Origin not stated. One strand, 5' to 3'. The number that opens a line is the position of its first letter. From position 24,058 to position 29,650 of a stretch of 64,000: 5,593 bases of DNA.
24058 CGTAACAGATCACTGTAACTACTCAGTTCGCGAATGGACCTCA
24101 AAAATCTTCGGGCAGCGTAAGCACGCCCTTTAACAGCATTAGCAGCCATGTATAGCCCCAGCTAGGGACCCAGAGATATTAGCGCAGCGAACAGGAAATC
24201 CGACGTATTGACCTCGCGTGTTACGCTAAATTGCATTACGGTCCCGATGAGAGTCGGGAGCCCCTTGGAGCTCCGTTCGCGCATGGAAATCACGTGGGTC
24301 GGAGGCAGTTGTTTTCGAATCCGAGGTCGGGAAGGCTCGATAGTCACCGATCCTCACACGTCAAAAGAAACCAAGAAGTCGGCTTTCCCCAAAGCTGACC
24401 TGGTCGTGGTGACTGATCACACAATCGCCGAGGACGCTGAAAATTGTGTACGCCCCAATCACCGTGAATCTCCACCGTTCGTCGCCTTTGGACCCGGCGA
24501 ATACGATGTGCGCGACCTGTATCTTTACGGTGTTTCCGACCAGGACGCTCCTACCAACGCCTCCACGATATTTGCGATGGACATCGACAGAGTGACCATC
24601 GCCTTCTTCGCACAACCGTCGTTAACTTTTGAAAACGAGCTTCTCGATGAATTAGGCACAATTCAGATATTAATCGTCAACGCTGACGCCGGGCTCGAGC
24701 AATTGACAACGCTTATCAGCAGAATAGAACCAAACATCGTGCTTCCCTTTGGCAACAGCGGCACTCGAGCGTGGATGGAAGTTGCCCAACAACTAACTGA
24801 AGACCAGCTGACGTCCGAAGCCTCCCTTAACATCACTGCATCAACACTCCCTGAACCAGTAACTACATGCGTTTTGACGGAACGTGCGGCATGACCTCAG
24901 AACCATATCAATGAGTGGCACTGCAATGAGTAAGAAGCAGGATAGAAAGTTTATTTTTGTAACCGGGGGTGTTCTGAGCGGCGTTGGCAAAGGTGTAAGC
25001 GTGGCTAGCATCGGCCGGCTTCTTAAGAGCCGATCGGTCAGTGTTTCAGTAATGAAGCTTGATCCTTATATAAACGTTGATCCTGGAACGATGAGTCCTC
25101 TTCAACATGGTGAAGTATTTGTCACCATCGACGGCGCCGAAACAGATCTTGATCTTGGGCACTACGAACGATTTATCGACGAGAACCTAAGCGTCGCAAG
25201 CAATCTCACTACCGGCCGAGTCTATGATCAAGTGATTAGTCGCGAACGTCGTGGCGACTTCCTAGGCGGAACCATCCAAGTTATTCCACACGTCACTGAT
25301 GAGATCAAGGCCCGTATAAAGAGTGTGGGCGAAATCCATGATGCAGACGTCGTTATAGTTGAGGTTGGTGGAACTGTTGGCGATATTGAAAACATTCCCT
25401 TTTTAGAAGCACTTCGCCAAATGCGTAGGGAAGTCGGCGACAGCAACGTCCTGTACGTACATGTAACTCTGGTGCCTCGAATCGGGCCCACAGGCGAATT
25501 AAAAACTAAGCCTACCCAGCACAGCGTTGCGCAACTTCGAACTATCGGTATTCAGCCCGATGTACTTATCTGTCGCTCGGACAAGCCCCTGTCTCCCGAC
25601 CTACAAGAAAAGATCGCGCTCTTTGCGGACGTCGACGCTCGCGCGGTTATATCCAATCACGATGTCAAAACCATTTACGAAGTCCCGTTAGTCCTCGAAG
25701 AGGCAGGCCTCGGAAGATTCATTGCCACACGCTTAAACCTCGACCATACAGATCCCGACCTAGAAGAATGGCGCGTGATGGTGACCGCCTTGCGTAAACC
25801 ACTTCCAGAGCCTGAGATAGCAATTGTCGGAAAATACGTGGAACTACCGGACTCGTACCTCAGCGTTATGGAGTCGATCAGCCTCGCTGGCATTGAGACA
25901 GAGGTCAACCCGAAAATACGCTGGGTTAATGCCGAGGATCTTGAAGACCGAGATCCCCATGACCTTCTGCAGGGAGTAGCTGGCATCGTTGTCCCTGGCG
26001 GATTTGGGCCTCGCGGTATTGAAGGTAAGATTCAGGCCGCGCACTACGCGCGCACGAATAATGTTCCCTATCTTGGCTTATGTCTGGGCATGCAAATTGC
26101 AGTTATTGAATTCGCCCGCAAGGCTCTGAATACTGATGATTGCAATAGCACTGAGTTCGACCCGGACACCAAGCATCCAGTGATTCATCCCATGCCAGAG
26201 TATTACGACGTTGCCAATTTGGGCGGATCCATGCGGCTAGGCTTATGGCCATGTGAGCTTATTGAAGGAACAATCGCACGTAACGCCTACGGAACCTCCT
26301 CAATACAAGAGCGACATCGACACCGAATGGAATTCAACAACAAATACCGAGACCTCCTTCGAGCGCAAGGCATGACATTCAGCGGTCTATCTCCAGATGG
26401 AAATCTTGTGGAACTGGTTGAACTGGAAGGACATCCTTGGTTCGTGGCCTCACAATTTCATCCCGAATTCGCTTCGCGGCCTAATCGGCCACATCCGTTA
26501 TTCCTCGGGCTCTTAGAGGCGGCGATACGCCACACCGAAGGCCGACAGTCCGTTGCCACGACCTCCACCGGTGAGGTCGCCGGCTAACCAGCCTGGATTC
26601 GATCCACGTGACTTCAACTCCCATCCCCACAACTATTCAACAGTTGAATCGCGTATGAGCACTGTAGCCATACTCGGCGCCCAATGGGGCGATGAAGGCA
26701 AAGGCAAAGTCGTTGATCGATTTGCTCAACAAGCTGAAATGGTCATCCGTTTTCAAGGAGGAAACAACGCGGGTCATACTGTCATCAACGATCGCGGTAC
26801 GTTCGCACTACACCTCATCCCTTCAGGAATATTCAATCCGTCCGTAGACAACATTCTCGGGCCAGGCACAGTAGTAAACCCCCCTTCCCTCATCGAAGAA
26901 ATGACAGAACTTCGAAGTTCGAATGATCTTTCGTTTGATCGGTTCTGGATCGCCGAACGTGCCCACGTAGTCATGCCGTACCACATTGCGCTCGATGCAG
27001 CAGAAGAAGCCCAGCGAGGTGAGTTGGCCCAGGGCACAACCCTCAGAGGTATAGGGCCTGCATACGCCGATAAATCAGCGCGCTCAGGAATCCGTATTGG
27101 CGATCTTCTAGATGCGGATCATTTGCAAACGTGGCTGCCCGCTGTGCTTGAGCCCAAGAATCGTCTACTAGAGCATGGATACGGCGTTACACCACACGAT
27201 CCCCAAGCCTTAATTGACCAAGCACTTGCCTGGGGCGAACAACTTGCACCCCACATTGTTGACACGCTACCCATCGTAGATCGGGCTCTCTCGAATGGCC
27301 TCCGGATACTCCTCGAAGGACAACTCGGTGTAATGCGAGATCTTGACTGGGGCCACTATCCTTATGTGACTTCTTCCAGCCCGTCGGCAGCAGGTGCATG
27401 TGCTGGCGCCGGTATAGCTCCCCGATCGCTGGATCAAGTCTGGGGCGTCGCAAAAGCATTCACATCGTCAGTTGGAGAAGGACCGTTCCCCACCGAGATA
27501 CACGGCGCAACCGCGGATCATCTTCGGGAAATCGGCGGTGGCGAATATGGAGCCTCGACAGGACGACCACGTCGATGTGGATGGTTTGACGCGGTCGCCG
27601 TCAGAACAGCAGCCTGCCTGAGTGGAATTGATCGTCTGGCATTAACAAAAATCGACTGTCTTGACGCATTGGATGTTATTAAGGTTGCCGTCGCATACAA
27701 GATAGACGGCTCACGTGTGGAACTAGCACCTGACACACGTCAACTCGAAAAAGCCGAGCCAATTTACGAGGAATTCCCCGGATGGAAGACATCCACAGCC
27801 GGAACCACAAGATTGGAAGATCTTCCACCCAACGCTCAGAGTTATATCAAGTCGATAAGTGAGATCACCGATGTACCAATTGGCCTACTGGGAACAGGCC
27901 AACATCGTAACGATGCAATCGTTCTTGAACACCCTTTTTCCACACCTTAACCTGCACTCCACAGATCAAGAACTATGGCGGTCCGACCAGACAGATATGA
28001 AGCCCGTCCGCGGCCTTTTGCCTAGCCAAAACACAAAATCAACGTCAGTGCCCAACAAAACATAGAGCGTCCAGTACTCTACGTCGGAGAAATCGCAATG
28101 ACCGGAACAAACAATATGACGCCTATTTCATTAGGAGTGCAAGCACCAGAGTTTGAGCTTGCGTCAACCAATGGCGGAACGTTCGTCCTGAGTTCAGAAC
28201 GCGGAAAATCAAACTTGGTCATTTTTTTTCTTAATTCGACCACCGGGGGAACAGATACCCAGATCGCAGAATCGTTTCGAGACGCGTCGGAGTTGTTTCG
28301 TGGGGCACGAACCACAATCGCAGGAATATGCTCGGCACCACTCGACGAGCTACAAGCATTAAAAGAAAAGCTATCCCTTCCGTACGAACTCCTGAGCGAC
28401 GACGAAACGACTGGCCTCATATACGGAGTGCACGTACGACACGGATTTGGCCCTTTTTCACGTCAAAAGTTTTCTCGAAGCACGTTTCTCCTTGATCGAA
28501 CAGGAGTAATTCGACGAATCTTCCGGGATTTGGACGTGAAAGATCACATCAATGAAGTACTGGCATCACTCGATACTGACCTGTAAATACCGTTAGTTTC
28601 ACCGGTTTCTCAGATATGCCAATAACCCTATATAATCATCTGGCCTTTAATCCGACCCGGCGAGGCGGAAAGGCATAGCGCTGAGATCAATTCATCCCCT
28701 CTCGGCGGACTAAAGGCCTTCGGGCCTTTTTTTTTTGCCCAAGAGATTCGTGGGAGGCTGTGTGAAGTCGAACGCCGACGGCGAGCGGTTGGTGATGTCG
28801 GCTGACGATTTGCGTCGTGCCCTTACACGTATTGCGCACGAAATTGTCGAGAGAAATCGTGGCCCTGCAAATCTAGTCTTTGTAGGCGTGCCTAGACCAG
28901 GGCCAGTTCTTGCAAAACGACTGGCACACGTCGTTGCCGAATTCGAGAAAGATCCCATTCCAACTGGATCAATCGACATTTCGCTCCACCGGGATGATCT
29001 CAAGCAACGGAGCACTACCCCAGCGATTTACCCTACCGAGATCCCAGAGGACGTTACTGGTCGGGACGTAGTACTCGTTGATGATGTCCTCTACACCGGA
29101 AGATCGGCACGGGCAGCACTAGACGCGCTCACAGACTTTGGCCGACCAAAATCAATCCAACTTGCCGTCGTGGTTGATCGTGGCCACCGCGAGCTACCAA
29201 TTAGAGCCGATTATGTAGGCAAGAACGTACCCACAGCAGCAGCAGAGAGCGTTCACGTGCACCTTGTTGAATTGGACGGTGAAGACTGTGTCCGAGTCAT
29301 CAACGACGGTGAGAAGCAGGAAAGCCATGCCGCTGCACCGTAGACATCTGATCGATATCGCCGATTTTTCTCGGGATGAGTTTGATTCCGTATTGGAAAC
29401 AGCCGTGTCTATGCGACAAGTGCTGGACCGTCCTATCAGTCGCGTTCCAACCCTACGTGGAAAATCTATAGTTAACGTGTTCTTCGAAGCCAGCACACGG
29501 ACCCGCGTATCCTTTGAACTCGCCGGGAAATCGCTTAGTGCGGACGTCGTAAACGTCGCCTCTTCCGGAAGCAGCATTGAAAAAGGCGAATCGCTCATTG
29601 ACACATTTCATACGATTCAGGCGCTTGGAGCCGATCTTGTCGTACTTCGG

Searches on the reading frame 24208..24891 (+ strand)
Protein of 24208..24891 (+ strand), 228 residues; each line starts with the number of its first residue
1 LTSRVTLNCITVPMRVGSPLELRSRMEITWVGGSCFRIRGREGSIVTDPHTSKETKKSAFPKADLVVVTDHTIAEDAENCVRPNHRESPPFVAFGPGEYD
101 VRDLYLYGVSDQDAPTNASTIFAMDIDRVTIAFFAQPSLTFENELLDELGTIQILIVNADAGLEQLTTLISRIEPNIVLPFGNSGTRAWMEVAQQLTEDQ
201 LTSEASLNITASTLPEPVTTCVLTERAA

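Call 56: search_protein_families(library=pfam, proteins=[window:24208-24891:+], max_evalue=0.0001)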
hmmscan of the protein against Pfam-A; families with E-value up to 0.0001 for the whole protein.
window:24208-24891:+ (228 aa): 1 family
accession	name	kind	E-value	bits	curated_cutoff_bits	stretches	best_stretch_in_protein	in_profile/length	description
PF13483.12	Lactamase_B_3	-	8.2e-15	55.6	24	1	27-180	1-158/160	Beta-lactamase superfamily domain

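Call 71: search_protein_families(library=ncbifam, proteins=[window:24208-24891:+], max_evalue=0.00001)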
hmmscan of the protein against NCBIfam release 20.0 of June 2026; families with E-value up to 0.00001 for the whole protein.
window:24208-24891:+ (228 aa): 0 families

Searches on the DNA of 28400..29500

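Call 53: search_rna_families(source=window, start=28400, end=29500, threshold=evalue, max_evalue=1)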
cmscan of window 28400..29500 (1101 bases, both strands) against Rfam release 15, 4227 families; matches with E-value up to 1: 2.
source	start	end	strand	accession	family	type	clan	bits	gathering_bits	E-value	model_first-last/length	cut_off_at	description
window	28710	28738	+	RF00489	ctRNA_p42d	Gene; antisense;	-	19.1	50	0.41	1-46/46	no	ctRNA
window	28689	28742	+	RF00519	suhB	Gene; sRNA;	CL00108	17.8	41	0.75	1-77/77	no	Makes More Granules Regulator RNA (mmgR)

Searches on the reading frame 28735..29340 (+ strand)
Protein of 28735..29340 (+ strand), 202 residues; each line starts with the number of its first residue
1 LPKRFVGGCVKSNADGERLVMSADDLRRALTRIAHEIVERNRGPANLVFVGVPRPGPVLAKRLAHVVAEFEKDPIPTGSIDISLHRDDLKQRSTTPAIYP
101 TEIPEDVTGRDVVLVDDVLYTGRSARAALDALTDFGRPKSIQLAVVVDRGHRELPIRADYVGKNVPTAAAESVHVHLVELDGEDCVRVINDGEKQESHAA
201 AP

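Call 3: search_protein_families(library=pfam, proteins=[window:28735-29340:+], max_evalue=1)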
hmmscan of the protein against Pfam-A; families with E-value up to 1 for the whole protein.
window:28735-29340:+ (202 aa): 5 families
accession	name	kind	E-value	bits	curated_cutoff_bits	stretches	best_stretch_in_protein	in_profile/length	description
PF00156.33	Pribosyltran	-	2.2e-20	73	26.3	1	28-166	13-144/158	Phosphoribosyl transferase domain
PF14681.12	UPRTase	-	9.6e-07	28.9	27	1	82-147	96-159/206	Uracil phosphoribosyltransferase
PF24390.1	PRTase-CE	-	0.017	15.5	27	1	91-146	90-143/253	PRTase-CE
PF15609.12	PRTase_2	-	0.024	14.6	28.8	1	109-153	119-163/188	Phosphoribosyl transferase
PF05248.17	Adeno_E3A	-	0.18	12.3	25.2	1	13-72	43-104/104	Adenovirus E3A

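Call 4: search_protein_families(library=ncbifam, proteins=[window:28735-29340:+], max_evalue=1)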
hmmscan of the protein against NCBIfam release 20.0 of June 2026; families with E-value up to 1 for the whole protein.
window:28735-29340:+ (202 aa): 26 families (the best 25 are shown)
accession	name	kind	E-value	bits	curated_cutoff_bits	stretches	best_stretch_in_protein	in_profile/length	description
NF003549.0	PRK05205.1-5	equivalog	4.7e-69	231.5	138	1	17-189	5-179/182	bifunctional pyr operon transcriptional regulator/uracil phosphoribosyltransferase PyrR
NF003547.0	PRK05205.1-3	equivalog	5.8e-69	231.8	230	1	14-190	10-190/194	bifunctional pyr operon transcriptional regulator/uracil phosphoribosyltransferase PyrR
NF003548.0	PRK05205.1-4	equivalog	4.1e-59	199.3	218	1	20-190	6-171/173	bifunctional pyr operon transcriptional regulator/uracil phosphoribosyltransferase PyrR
NF003546.0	PRK05205.1-2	equivalog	2.1e-54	183.9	268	1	17-186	3-172/175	bifunctional pyr operon transcriptional regulator/uracil phosphoribosyltransferase PyrR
NF003545.0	PRK05205.1-1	equivalog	2e-39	134.8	140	1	22-175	5-155/171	bifunctional pyr operon transcriptional regulator/uracil phosphoribosyltransferase PyrR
NF006605.0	PRK09162.1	equivalog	4.7e-10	39.2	181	1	19-166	16-156/183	hypoxanthine-guanine phosphoribosyltransferase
TIGR01203.1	HGPRTase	equivalog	1.5e-08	34.5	150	1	21-167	3-143/167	hypoxanthine phosphoribosyltransferase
NF001097.0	PRK00129.1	equivalog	2.4e-06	27.4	114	1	82-147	100-161/209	uracil phosphoribosyltransferase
TIGR01091.1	upp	equivalog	5.3e-05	23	208.35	1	82-147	98-159/207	uracil phosphoribosyltransferase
TIGR01251.1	ribP_PPkin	subfamily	7.5e-05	21.8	113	1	90-137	190-238/309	ribose-phosphate diphosphokinase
TIGR01367.1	pyrE_Therm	equivalog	0.00032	20.4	150.25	1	109-175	105-164/187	orotate phosphoribosyltransferase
NF040646.1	HPT_Archaea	equivalog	0.0004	20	200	1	109-158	114-162/184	hypoxanthine/guanine phosphoribosyltransferase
NF004689.0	PRK06031.1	equivalog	0.001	18.4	175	1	98-137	144-182/233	phosphoribosyltransferase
NF002620.0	PRK02277.1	subfamily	0.0014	18.3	115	1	105-149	137-180/201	orotate phosphoribosyltransferase-like protein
NF002095.0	PRK00934.1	equivalog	0.0038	16.4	296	1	98-144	196-239/287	ribose-phosphate diphosphokinase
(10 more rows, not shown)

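Call 35: search_solved_structures(query=window:28735-29340:+, max_evalue=1e-10, show_alignments=5)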
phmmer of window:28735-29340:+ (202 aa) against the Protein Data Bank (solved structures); distinct sequences matched with E-value up to 1e-10: 11.
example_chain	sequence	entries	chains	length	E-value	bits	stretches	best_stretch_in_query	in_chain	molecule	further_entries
4p3k_A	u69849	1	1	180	4.3e-60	206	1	18-188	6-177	Ancestral PyrR protein (Plum)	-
4p81_A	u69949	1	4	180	2.6e-59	203.5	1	18-188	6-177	Ancestral PyrR protein (Orange)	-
1ufr_A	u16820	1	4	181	2.7e-59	203.4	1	20-188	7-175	pyr mRNA-binding attenuation protein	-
4p80_A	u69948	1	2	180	9.2e-59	201.7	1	18-188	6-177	Ancestral PyrR protein (Green)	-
4p84_A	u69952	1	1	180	1.2e-58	201.3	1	18-188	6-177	Bifunctional protein PyrR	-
4p82_A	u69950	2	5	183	3.9e-58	199.7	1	18-189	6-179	Bifunctional protein PyrR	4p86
1a3c_A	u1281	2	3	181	7e-58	198.8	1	19-189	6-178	PYRIMIDINE OPERON REGULATORY PROTEIN PYRR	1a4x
4p83_A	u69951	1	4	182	4.3e-54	186.5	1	17-188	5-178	Engineered PyrR protein (Purple)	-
1non_A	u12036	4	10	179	1.1e-53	185.1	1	19-188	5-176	PyrR bifunctional protein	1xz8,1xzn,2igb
5iao_A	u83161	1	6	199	2.1e-46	161.4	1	17-188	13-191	Bifunctional protein PyrR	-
1w30_A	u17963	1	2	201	2.6e-46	161.1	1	17-194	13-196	PYRR BIFUNCTIONAL PROTEIN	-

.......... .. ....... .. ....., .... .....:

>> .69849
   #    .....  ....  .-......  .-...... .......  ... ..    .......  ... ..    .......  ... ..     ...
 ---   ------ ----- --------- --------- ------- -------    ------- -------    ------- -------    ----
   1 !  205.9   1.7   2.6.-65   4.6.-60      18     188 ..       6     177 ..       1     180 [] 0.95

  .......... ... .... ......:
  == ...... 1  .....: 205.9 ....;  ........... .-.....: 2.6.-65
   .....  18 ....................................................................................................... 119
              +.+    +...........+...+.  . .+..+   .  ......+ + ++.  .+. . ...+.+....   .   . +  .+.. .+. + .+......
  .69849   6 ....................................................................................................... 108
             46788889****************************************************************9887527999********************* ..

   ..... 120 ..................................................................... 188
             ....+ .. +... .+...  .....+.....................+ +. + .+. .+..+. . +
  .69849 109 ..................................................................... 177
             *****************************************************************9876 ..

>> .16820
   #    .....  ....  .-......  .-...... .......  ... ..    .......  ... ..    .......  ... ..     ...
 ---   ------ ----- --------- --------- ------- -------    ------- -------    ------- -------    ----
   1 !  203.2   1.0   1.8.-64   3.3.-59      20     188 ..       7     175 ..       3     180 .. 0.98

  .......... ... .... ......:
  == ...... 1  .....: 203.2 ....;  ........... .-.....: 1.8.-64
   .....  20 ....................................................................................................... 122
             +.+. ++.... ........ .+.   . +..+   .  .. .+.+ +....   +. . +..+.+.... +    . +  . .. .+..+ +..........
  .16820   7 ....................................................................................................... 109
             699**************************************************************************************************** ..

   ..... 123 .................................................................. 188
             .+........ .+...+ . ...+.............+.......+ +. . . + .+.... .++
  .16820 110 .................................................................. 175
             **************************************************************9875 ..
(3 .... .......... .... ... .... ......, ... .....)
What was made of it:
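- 28735..29343 (+): pyrR (attenuation protein/UPRTase); the exact start is uncertain. NF003549 at 231 bits (call 4); PDB PyrR hits at 1e-59 (call 35).
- Tried and rejected: I recovered T. thermophilus PyrR (1ufr) from a PDB alignment (call 35).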
